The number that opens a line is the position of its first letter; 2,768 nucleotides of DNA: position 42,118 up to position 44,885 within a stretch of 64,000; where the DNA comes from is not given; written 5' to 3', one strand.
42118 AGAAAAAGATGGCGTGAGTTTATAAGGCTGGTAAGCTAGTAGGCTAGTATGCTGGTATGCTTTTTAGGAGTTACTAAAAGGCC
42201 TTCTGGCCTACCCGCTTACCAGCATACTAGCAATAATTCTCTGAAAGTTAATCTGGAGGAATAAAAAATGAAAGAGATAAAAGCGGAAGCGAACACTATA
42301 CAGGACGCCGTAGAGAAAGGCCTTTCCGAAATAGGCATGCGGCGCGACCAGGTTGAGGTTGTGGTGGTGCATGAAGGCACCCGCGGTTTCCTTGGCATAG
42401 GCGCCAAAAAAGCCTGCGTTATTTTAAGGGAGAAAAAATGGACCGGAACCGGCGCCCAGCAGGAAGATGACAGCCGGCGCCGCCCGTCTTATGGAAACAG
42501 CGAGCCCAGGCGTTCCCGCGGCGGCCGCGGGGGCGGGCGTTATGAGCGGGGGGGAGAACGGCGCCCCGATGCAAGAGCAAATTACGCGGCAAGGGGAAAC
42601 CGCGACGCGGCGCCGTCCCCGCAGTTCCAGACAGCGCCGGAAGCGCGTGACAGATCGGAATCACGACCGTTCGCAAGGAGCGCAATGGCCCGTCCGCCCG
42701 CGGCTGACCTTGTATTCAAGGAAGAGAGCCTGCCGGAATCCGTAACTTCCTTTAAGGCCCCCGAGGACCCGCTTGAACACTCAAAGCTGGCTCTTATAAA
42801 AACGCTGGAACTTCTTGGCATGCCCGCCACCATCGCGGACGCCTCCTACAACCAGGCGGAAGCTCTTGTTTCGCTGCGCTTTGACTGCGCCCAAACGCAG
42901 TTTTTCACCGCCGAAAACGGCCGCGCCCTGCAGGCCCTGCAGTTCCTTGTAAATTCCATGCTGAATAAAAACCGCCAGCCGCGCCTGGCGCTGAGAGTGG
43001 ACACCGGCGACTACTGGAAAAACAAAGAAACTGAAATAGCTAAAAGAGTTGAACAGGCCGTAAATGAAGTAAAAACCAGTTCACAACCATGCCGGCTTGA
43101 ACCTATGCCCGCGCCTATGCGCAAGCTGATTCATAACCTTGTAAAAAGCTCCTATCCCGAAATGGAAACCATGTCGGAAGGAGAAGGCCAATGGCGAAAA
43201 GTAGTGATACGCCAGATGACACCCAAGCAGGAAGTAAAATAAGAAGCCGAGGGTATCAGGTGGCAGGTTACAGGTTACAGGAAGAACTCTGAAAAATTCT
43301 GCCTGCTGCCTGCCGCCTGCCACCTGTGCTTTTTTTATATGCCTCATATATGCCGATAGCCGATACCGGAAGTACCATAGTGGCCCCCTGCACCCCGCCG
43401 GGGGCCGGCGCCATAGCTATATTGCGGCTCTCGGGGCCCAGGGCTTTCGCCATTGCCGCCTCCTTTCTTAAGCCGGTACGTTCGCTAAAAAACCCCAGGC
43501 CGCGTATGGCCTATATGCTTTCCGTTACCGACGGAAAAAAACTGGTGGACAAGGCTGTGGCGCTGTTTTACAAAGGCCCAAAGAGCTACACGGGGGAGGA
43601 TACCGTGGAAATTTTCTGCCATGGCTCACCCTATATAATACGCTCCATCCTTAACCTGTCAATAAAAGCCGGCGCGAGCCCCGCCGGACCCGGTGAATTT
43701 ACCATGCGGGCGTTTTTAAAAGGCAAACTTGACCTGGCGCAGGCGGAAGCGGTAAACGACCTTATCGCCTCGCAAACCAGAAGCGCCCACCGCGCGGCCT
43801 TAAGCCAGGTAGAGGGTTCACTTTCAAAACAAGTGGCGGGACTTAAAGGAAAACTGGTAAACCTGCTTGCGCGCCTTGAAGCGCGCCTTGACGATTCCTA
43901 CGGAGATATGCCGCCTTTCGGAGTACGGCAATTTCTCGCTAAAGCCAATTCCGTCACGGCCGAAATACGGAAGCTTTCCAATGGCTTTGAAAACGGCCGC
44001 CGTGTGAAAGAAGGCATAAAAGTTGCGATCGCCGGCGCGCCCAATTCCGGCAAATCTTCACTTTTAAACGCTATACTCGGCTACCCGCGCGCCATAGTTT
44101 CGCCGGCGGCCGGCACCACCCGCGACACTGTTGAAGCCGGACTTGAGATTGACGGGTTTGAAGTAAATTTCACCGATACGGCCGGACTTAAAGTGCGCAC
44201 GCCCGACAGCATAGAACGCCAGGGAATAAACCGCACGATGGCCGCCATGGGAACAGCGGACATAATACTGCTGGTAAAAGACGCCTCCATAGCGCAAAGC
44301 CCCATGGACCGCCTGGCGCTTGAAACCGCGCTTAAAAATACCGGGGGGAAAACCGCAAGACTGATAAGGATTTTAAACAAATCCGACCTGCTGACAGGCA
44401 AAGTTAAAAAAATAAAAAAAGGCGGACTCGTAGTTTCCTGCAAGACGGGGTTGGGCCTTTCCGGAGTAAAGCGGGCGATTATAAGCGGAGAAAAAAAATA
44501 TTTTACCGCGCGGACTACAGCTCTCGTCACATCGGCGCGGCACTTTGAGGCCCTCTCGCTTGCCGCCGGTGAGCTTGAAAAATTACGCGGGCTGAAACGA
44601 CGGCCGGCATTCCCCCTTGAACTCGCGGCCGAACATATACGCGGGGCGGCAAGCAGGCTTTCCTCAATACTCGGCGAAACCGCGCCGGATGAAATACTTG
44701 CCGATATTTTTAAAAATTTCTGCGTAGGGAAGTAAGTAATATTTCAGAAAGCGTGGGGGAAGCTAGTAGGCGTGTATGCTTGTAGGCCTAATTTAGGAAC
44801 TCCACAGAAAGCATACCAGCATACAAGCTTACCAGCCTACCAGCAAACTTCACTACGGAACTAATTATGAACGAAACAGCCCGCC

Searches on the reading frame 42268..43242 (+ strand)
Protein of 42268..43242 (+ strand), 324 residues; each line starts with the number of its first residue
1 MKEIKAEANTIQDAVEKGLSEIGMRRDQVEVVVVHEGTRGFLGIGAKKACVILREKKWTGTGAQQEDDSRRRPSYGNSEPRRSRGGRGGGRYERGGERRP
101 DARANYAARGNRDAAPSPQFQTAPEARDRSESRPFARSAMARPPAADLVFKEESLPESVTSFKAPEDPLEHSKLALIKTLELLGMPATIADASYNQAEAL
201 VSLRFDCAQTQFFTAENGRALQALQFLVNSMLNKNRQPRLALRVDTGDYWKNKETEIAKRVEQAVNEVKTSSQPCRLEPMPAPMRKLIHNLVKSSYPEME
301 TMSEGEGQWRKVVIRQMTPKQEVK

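Call 7: search_protein_families(library=pfam, proteins=[window:42268-43242:+], max_evalue=0.01)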
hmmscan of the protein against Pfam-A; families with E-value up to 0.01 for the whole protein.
window:42268-43242:+ (324 aa): 2 families
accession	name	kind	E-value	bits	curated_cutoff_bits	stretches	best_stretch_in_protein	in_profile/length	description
PF14804.11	Jag_N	-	6.4e-14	52.5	25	1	7-51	2-46/50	Jag N-terminus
PF01424.28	R3H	-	2.3e-12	47.2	26.8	1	261-315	7-59/60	R3H domain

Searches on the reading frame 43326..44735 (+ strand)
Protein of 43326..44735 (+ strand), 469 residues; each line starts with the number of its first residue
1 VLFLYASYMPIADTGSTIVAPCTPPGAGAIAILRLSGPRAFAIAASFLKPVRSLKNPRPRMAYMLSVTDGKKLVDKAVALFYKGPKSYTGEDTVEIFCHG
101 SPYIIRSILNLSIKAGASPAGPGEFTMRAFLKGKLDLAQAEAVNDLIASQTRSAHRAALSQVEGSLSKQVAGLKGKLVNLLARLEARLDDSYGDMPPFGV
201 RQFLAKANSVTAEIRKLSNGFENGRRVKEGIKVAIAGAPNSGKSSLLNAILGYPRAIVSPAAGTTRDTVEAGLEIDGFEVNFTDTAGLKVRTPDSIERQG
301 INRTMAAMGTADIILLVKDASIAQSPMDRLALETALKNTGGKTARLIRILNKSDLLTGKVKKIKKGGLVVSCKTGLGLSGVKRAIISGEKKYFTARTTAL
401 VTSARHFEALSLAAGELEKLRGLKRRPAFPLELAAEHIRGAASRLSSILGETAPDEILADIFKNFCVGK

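Call 7: search_protein_families(library=pfam, proteins=[window:43326-44735:+], max_evalue=0.01)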
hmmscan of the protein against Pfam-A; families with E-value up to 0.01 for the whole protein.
window:43326-44735:+ (469 aa): 6 families
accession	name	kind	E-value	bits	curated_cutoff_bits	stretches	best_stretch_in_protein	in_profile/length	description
PF12631.12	MnmE_helical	-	2.8e-43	149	40.1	1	137-466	1-211/211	MnmE helical domain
PF10396.14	TrmE_N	-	1e-36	126.1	29.8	1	17-134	1-117/117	GTP-binding protein TrmE N-terminus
PF01926.29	MMR_HSR1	-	5.8e-22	78.4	21.9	1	232-352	1-113/113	50S ribosome-binding GTPase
PF02421.24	FeoB_N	-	2.1e-09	37.6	27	1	232-365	2-127/156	Ferrous iron transport protein B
PF00350.29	Dynamin_N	-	9.1e-07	29.5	27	1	233-264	1-32/168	Dynamin family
PF04548.22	AIG1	-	0.003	17.4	27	1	235-335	5-107/212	AIG1 family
